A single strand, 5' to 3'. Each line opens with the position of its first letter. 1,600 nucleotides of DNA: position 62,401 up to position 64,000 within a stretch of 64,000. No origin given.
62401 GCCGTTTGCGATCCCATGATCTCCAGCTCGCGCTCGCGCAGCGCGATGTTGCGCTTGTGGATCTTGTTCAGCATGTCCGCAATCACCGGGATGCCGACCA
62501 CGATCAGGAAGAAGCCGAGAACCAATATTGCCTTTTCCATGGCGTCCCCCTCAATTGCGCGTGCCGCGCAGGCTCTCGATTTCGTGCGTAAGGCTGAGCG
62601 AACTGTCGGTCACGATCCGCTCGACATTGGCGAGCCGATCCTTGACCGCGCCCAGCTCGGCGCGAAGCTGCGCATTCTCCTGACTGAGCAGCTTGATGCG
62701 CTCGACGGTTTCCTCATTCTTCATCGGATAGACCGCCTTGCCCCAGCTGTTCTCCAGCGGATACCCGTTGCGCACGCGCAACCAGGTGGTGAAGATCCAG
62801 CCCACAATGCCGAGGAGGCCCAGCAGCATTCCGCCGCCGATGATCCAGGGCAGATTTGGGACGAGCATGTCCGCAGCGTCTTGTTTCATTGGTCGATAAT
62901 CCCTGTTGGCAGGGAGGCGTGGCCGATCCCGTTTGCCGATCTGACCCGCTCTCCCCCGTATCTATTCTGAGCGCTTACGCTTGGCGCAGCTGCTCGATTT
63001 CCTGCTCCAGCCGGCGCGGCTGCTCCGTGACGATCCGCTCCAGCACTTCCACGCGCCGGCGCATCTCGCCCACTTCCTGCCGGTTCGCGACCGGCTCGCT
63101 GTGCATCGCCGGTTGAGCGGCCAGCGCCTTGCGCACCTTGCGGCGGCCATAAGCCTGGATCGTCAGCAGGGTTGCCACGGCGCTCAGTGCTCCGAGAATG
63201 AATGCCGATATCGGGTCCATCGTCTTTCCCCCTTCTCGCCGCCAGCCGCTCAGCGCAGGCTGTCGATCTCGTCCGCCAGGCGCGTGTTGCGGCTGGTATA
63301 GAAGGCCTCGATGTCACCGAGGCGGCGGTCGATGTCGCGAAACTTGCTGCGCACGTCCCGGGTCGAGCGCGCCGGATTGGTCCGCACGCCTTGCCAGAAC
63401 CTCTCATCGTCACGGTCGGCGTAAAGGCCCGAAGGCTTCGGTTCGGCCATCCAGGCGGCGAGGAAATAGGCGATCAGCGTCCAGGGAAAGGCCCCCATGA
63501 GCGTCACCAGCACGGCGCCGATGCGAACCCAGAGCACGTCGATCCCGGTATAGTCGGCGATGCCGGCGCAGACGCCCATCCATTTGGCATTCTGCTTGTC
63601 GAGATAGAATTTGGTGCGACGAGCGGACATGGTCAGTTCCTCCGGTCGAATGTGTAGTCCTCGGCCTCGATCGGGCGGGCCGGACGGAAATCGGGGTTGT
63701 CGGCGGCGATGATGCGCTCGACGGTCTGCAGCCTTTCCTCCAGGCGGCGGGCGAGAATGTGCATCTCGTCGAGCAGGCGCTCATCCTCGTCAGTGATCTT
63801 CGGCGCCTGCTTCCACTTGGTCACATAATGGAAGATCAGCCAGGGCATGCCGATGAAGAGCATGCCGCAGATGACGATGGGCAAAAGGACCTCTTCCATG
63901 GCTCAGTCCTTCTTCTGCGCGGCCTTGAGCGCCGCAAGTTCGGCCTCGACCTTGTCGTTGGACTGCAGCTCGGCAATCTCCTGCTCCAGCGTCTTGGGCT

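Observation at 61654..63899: pspA-pspB-pspC is followed by a tandem array of five small single-pass membrane proteins carrying the PspC C-terminal motif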

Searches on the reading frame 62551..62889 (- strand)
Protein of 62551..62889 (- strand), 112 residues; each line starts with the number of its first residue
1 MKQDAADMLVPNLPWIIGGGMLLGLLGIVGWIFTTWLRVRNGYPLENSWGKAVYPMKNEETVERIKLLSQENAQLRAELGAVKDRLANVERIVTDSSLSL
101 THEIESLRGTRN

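Call 3: search_protein_families(library=pfam, proteins=[window:62551-62889:-], max_evalue=1)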
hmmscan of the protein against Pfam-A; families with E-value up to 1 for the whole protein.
window:62551-62889:- (112 aa): 5 families
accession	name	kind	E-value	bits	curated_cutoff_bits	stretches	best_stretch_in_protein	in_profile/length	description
PF06005.17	ZapB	-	0.0028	18.5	31.5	1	59-111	14-55/71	Cell division protein ZapB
PF17253.7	DUF5320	-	0.0089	17.6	27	1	27-88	40-98/99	Family of unknown function (DUF5320)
PF07716.20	bZIP_2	-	0.037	14.5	22.3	1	56-83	25-52/54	Basic region leucine zipper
PF16034.10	JAKMIP_CC3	-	0.056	13.6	30.2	1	55-85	148-178/200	JAKMIP CC3 domain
PF00170.26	bZIP_1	-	0.086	13.4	27.6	1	63-90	33-60/64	bZIP transcription factor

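Call 4: search_protein_families(library=ncbifam, proteins=[window:62551-62889:-], max_evalue=1)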
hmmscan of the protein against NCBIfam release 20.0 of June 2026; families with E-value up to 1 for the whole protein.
window:62551-62889:- (112 aa): 7 families
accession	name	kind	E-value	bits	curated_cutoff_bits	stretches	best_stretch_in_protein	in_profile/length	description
TIGR02978.1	phageshock_pspC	equivalog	0.0019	18.1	104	1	60-107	74-121/121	envelope stress response membrane protein PspC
NF045622.1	Npun_F5560_fam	hypoth_equivalog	0.0031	17.6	125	1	62-98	117-153/156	Npun_F5560 family protein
NF040697.1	VPA1267_fam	equivalog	0.039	14.1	90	1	57-91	98-132/143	VPA1267 family protein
NF008236.0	PRK11007.1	equivalog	0.078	11.5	409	1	5-32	111-138/473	PTS trehalose transporter subunit IIBC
NF007973.0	PRK10697.1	equivalog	0.16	11.9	136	1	60-103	72-115/119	envelope stress response membrane protein PspC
TIGR01996.1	PTS-II-BC-sucr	equivalog_domain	0.16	10.6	559.3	1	6-29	109-132/461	sucrose-specific PTS transporter subunit IIBC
NF041248.1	T6SS_IglG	exception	0.29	10.9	200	1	59-103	6-50/173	type VI secretion system PAAR-like protein IglG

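Call 26: find_related_loci(query=A3, collection=genome_contigs, flank=6000)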
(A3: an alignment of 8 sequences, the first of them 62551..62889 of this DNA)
Query A3 (112 aa) in genome_contigs; peptide patterns used: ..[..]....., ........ (x = any residue, [..] = any of these).
599 stretches matched a pattern (row limit reached: there are more); 441 encode a relative of the query (tblastn E <= 1e-3); the best 80 are kept; 80 distinct loci.
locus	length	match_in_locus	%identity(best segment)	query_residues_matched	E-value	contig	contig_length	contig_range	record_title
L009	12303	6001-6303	79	12-112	8e-53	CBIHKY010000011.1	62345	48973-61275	MAG TPA_asm: uncultured Alphaproteobacteria bacterium isolate SRR29710052_binner12_Refined_8 genome assembly, contig: ER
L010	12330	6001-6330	75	4-112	3e-52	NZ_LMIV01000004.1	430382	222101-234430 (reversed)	Sphingomonas sp. Root241 contig_4, whole genome shotgun sequence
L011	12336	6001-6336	73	2-112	9e-52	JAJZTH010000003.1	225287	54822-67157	MAG: Proteobacteria bacterium isolate SKS3.bin69 NODE_49_length_225287_cov_3.386459, whole genome shotgun sequence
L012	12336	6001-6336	71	2-112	8e-52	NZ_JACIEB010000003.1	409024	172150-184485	Sphingobium fontiphilum strain DSM 29348 Ga0373250_03, whole genome shotgun sequence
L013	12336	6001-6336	72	1-112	2e-51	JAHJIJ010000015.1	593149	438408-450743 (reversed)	MAG: Alphaproteobacteria bacterium isolate Modern_marine_planktonic.mb.88 Modern_marine_plan.mb.88_k141_290540, whole ge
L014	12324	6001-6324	84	5-112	5e-51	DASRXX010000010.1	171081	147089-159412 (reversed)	MAG TPA_asm: Sphingobium sp. isolate SMAG_U12962 k141_154282, whole genome shotgun sequence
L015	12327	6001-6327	69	4-112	2e-50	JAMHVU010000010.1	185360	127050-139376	MAG: Sphingobium sp. isolate UR_AS_maxbin.014 k201_1492530, whole genome shotgun sequence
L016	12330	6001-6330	73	2-110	3e-50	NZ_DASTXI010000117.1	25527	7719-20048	MAG: Sphingomonas sp. isolate SMAG_U2410 k141_729768, whole genome shotgun sequence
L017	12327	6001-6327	70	4-111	3e-50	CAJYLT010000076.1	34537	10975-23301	MAG: uncultured Sphingomonas sp. isolate S2C32993_SP51 genome assembly, contig: S2Ck127_176696, whole genome shotgun seq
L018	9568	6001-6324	70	5-112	5e-50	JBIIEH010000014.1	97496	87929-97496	MAG: Sphingobium sp. isolate ME2000-09-26pf_3300044610_group1_bin152 Rohwer_bin2029_scaffold_102_c1, whole genome shotgu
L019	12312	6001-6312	72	9-112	5e-50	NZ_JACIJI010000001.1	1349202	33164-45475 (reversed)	Stakelama sediminis strain DSM 27203 Ga0373343_01, whole genome shotgun sequence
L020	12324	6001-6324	73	4-110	6e-50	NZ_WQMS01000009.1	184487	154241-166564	Sphingomonas horti strain MAH-20 GCM70011337_9, whole genome shotgun sequence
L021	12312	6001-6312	70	9-112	4e-49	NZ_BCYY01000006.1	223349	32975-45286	Sphingomonas pituitosa NBRC 102491, whole genome shotgun sequence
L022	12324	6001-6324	67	5-112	4e-49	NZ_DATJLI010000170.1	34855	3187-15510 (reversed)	MAG: Sphingomonas sp. isolate SMAG_U15615 k141_143941, whole genome shotgun sequence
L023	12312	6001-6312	71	9-112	1e-48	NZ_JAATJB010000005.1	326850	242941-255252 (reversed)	Sphingomonas trueperi strain DSM 7225 Ga0373209_05, whole genome shotgun sequence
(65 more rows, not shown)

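Call 59: predict_structure(alignment_id=A5)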
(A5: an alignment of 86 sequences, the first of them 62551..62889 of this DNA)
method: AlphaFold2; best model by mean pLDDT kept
length: 112 residues; sequences in the alignment: 86
mean_pLDDT: 75.6   pTM: 0.33
mean pLDDT of the five models: 75.6, 74.9, 70.7, 68.4, 61.3
residues with pLDDT >= 90: 19; 70-90: 57; 50-70: 30; < 50: 6
segments of 3 or more residues with pLDDT < 50: none
pLDDT, mean of each block of 10 residues (from residue 1): 64 85 91 80 57 54 69 78 90 89 79 54
secondary structure, 60 per line:
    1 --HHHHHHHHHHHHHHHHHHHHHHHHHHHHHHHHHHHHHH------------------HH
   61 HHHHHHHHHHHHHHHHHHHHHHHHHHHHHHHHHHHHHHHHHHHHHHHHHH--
elements in order: H3-40 H59-110

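Call 71: search_protein_families(library=padloc, proteins=[window:62551-62889:-], max_evalue=0.01)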
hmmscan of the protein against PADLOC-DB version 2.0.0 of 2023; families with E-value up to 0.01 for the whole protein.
window:62551-62889:- (112 aa): 0 families

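Call 72: search_protein_families(library=phrogs, proteins=[window:62551-62889:-], max_evalue=0.01)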
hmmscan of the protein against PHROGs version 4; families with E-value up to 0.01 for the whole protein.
window:62551-62889:- (112 aa): 0 families

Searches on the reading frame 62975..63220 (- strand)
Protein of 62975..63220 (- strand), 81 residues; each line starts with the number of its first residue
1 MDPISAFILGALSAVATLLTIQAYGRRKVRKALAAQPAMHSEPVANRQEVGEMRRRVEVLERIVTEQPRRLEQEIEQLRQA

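Call 3: search_protein_families(library=pfam, proteins=[window:62975-63220:-], max_evalue=1)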
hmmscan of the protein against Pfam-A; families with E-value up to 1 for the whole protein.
window:62975-63220:- (81 aa): 1 family
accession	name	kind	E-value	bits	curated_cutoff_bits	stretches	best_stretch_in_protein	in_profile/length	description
PF10086.14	YhfC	-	0.2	11.6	24.2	1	5-65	107-167/222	YhfC intramembrane metalloprotease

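Call 4: search_protein_families(library=ncbifam, proteins=[window:62975-63220:-], max_evalue=1)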
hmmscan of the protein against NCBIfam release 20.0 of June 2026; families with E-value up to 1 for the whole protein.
window:62975-63220:- (81 aa): 3 families
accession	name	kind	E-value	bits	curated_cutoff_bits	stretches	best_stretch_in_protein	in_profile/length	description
NF006249.0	PRK08387.1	equivalog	0.0097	16.3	111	1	3-46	33-76/133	putative monovalent cation/H+ antiporter subunit B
TIGR02976.1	phageshock_pspB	equivalog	0.059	13.7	51.7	1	15-67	18-68/75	envelope stress response membrane protein PspB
NF051435.1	ArfB_Rv0900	equivalog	0.11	12.9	40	1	6-38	13-43/50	channel accessory protein ArfB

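Call 71: search_protein_families(library=padloc, proteins=[window:62975-63220:-], max_evalue=0.01)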
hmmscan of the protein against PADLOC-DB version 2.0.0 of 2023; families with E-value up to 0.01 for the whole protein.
window:62975-63220:- (81 aa): 0 families

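Call 72: search_protein_families(library=phrogs, proteins=[window:62975-63220:-], max_evalue=0.01)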
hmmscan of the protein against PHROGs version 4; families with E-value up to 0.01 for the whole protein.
window:62975-63220:- (81 aa): 0 families

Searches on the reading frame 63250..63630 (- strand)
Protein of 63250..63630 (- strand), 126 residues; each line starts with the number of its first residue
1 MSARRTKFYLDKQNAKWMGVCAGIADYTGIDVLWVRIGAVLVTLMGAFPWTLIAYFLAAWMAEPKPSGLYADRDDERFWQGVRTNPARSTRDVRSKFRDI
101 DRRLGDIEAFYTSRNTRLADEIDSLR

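Call 3: search_protein_families(library=pfam, proteins=[window:63250-63630:-], max_evalue=1)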
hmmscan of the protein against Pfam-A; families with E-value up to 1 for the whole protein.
window:63250-63630:- (126 aa): 1 family
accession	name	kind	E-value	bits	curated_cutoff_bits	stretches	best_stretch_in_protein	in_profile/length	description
PF04024.17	PspC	-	3.8e-16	59.1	25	1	7-62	2-55/58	PspC domain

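Call 4: search_protein_families(library=ncbifam, proteins=[window:63250-63630:-], max_evalue=1)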
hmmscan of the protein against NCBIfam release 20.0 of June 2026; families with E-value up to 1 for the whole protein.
window:63250-63630:- (126 aa): 2 families
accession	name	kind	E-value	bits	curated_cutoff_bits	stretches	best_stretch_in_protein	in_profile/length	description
TIGR02978.1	phageshock_pspC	equivalog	3.8e-37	126.8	104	1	6-125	2-121/121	envelope stress response membrane protein PspC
NF007973.0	PRK10697.1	equivalog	1.2e-13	51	136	1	5-115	7-109/119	envelope stress response membrane protein PspC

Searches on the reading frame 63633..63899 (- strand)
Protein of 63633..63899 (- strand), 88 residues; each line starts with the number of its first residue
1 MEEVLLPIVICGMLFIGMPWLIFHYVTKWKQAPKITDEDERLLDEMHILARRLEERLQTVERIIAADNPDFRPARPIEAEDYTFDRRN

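Call 3: search_protein_families(library=pfam, proteins=[window:63633-63899:-], max_evalue=1)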
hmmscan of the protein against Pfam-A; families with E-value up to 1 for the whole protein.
window:63633-63899:- (88 aa): 4 families
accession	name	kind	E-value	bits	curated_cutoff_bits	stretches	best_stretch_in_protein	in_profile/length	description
PF06667.17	PspB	-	2.4e-26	92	25.6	1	2-72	2-72/73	Phage shock protein B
PF09753.14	Use1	-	0.017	15.2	38.3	1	37-68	154-185/243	Membrane fusion protein Use1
PF04746.17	DUF575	-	0.044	14.5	25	1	7-51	22-66/101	Protein of unknown function (DUF575)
PF06781.17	CrgA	-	0.079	13.6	24.8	1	4-32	33-60/89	Cell division protein CrgA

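Call 4: search_protein_families(library=ncbifam, proteins=[window:63633-63899:-], max_evalue=1)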
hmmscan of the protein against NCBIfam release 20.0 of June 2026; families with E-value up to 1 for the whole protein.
window:63633-63899:- (88 aa): 6 families
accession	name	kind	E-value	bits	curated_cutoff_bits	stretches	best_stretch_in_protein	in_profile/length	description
TIGR02976.1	phageshock_pspB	equivalog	2.1e-22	79.2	51.7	1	4-73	6-74/75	envelope stress response membrane protein PspB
NF006993.0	PRK09458.1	equivalog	1.3e-13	51.1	90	1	5-72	7-73/75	envelope stress response membrane protein PspB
TIGR02978.1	phageshock_pspC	equivalog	0.014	15.3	104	1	35-71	79-114/121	envelope stress response membrane protein PspC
NF002595.0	PRK02251.2-1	equivalog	0.022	15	109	1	3-29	29-54/84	cell division protein CrgA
TIGR03493.1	cellullose_BcsF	equivalog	0.031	14.2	56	1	8-32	10-34/62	cellulose biosynthesis protein BcsF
NF007973.0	PRK10697.1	equivalog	0.16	11.9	136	1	29-68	70-109/119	envelope stress response membrane protein PspC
